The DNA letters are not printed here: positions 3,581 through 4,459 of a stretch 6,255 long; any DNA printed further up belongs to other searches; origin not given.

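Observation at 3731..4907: Translationally coupled triad: basic protein, small unknown, membrane protein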

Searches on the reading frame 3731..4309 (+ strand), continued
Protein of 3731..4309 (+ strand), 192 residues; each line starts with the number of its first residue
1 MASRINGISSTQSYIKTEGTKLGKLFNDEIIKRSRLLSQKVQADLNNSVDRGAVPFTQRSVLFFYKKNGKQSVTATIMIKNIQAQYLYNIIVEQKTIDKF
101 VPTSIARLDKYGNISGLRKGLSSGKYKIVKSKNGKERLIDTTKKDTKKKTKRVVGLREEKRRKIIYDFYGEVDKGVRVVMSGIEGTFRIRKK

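Call 57: search_protein_families(library=phrogs, alignment_id=A3, max_evalue=0.01)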
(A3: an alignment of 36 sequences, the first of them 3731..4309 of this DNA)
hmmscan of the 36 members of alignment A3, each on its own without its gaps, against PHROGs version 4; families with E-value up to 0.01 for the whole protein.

A. member 1, window:3731-4309:+ (192 aa): 1 family
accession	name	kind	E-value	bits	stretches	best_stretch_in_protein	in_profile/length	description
phrog_1924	-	tail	0.00062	20.7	0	38-141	41-170/237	minor tail protein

B. families by the number of members that match (of 36 scanned): 8 families
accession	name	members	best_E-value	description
phrog_1924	-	13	1.6e-45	minor tail protein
phrog_27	-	3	9.9e-09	tail completion or Neck1 protein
phrog_4688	-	1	1e-07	minor tail protein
phrog_3759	-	1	6.2e-05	-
phrog_9077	-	1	0.0003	-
phrog_36513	-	1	0.00059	-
phrog_17231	-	1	0.002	-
phrog_11733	-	1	0.0063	-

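Call 81: find_encoding_contigs(protein=window:3731-4309:+, flank=10000, max_places=4)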
Protein window:3731-4309:+ (192 aa): 24 contigs read that carry it; 4 places shown.
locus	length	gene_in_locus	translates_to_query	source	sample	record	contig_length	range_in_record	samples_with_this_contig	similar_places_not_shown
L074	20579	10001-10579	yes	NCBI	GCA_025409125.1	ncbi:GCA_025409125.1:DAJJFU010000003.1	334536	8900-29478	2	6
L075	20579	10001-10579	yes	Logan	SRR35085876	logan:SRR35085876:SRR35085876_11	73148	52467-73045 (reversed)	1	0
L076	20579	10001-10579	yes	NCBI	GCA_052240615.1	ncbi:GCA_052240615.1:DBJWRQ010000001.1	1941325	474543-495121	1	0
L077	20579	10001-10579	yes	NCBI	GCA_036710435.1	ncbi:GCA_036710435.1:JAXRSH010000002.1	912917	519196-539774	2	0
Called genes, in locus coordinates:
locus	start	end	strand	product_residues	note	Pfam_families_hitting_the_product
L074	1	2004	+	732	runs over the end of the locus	-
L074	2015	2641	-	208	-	PF19723:DUF6216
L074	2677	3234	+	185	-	-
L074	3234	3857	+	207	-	-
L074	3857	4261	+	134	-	PF22262:DUF6950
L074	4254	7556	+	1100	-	PF00041:fn3 (weak), PF09327:Phage_Tail_Tip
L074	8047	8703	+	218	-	PF28254:DUF8377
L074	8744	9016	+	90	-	PF10805:DUF2730 (weak)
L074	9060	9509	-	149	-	PF00959:Phage_lysozyme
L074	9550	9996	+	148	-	PF19835:SegE_GIY-YIG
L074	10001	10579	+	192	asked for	-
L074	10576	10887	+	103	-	-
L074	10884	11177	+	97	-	-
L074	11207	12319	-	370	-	PF12686:DUF3800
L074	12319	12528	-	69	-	-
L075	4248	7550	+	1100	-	PF00041:fn3 (weak), PF09327:Phage_Tail_Tip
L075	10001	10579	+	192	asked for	-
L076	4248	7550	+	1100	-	PF00041:fn3 (weak), PF09327:Phage_Tail_Tip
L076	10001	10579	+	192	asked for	-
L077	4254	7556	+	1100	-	PF00041:fn3 (faint), PF09327:Phage_Tail_Tip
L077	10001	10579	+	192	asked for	-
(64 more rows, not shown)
